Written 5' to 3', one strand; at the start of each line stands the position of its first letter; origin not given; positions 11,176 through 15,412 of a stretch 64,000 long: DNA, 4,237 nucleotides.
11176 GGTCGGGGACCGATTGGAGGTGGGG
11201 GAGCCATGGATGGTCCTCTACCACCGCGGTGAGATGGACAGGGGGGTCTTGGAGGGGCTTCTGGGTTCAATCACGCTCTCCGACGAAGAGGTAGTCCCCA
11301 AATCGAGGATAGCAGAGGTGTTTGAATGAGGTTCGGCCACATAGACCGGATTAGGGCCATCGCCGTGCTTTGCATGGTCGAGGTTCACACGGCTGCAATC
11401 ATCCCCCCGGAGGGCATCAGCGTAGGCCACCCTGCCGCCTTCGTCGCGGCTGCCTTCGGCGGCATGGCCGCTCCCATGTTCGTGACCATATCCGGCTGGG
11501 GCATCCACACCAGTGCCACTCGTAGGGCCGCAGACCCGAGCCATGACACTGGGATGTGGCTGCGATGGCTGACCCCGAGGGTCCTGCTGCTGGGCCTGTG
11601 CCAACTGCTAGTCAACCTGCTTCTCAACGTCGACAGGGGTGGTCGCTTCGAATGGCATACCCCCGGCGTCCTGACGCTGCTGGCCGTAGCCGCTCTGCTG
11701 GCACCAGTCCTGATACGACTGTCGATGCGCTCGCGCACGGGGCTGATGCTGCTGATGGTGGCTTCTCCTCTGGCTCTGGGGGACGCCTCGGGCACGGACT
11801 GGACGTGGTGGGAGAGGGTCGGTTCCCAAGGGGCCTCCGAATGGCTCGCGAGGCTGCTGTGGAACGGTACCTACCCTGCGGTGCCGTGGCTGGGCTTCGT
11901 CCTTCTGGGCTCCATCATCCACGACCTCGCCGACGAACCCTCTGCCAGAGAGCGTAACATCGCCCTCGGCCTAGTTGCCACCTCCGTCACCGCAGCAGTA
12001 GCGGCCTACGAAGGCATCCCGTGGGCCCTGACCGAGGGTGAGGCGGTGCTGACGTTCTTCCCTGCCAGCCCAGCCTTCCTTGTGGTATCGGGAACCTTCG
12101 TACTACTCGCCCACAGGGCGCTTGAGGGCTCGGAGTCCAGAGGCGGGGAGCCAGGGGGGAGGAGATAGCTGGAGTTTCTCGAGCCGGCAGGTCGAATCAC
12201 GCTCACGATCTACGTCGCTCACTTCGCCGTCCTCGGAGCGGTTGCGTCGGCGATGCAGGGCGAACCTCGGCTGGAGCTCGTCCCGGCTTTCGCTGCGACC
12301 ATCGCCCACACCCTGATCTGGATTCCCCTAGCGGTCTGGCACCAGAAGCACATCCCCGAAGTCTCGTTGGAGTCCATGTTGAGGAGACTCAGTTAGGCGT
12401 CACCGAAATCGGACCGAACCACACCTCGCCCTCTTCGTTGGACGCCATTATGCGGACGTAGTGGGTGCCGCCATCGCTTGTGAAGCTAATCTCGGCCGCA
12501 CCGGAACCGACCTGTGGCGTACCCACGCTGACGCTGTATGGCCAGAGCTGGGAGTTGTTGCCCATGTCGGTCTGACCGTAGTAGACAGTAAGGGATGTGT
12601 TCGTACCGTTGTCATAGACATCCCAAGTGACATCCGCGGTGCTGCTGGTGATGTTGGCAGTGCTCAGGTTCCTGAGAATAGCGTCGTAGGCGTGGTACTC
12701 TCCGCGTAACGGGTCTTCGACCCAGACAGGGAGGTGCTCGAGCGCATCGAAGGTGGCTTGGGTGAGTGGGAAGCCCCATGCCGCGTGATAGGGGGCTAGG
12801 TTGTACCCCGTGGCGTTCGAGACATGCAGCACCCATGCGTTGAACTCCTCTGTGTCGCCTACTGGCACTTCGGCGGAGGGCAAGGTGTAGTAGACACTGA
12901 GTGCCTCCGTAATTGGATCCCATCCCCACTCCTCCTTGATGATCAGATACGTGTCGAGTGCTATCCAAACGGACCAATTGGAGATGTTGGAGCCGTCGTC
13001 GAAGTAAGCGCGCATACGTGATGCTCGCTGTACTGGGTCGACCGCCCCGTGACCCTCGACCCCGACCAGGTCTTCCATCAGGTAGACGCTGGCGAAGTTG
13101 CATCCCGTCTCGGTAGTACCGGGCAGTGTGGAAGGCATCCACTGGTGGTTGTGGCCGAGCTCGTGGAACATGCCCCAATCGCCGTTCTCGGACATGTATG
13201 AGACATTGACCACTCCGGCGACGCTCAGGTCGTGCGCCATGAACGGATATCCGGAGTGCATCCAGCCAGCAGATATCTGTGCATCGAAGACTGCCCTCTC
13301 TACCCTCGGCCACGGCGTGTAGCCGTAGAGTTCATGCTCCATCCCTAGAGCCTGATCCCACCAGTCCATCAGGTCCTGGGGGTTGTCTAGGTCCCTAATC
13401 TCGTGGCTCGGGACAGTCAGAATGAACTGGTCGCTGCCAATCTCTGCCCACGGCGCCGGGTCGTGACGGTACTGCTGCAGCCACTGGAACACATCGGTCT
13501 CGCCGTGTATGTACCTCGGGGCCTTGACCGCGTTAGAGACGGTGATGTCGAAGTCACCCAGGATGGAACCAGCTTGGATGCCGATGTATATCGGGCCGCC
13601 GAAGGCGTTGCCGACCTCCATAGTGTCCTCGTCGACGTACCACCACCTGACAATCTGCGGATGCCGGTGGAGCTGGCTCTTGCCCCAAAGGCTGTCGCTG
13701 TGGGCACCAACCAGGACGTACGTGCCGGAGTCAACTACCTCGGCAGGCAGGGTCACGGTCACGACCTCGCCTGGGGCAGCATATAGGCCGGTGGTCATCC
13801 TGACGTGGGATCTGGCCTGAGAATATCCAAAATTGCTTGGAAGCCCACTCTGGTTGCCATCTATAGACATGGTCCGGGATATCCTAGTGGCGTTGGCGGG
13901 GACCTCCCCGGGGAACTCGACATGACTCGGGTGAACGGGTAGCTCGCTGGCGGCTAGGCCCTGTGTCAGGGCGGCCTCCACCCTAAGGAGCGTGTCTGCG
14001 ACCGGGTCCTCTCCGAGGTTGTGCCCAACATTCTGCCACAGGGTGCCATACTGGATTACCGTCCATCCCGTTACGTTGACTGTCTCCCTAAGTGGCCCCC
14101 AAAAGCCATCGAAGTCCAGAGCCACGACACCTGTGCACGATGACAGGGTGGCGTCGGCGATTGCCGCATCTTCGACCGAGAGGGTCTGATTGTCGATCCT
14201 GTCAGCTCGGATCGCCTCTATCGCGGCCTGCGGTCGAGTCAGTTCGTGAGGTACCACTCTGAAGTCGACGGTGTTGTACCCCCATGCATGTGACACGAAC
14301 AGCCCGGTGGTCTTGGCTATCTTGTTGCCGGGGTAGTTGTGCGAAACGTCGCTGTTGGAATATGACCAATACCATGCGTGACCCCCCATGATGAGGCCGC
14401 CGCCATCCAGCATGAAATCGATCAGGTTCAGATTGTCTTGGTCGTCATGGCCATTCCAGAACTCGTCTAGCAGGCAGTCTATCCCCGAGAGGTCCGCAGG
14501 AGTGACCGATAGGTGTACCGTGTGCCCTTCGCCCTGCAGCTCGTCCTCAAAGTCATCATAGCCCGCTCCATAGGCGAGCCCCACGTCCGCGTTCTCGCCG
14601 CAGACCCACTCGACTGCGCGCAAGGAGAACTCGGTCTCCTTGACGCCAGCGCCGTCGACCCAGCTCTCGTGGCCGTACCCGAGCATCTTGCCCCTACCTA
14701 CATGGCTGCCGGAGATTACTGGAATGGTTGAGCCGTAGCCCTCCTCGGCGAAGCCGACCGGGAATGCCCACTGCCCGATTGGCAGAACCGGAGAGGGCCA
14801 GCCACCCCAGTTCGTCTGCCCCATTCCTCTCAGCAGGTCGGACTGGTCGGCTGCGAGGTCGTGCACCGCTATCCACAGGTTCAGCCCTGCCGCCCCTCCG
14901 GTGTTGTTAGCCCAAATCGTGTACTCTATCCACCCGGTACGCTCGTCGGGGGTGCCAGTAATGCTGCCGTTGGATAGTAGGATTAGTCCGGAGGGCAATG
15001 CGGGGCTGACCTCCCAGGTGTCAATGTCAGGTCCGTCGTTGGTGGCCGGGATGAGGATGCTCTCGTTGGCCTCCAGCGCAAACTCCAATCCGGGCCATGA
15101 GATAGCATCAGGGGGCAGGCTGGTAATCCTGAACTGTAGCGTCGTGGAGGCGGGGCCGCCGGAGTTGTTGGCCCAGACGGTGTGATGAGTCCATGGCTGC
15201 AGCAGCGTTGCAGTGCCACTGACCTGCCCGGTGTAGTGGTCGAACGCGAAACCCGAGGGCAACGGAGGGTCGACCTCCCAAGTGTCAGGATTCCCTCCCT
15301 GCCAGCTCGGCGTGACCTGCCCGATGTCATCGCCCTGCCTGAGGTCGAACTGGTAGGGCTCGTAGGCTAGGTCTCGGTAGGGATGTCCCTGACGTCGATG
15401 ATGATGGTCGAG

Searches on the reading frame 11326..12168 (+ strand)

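Call 77: search_protein_families(library=pfam, proteins=[window:11326-12168:+], max_evalue=0.001)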
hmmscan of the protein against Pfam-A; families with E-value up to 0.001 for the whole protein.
window:11326-12168:+ (280 aa): 2 families
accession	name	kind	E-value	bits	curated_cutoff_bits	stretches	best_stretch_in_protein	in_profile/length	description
PF07786.18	HGSNAT_cat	-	5.8e-16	59.1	22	1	2-210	1-192/222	Heparan-alpha-glucosaminide N-acetyltransferase, catalytic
PF01757.29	Acyl_transf_3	-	2.4e-10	40.4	31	1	6-260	4-258/326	Acyltransferase domain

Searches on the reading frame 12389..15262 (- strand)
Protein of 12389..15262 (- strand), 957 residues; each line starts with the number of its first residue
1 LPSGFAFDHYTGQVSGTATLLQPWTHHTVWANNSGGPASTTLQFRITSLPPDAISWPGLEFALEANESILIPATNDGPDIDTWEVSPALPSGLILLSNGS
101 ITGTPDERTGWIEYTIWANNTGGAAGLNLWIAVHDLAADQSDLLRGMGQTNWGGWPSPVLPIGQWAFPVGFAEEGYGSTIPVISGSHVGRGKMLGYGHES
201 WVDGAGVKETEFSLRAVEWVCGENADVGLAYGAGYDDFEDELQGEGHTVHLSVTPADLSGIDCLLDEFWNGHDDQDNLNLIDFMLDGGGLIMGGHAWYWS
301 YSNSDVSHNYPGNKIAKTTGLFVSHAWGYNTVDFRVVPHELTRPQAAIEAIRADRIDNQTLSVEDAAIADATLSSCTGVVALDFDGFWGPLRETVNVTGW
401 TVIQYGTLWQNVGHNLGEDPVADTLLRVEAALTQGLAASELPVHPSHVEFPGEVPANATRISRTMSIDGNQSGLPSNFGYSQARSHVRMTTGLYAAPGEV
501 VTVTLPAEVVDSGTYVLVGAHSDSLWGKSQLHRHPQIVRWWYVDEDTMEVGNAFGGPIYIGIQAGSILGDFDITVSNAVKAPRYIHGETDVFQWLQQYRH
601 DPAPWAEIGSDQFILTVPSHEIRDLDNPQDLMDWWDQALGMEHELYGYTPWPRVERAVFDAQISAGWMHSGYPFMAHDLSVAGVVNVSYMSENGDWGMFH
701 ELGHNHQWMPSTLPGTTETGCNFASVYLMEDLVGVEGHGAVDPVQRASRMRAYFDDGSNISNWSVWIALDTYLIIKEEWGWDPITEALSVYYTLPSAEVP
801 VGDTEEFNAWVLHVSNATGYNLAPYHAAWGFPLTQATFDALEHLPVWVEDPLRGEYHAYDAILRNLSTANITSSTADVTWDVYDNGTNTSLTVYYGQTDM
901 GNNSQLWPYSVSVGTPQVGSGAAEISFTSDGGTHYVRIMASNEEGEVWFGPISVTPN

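Call 77: search_protein_families(library=pfam, proteins=[window:12389-15262:-], max_evalue=0.001)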
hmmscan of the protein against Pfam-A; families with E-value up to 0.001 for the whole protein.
window:12389-15262:- (957 aa): 3 families
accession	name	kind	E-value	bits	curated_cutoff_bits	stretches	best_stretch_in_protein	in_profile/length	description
PF13402.12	Peptidase_M60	-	7e-56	190.2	25.8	1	577-830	1-275/275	Peptidase M60, enhancin and enhancin-like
PF17291.7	M60-like_N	-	6.2e-14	52.4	23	1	457-576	2-106/106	N-terminal domain of M60-like peptidases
PF05345.18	He_PIG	-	6.4e-05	23.8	24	0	72-124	24-85/96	Putative Ig domain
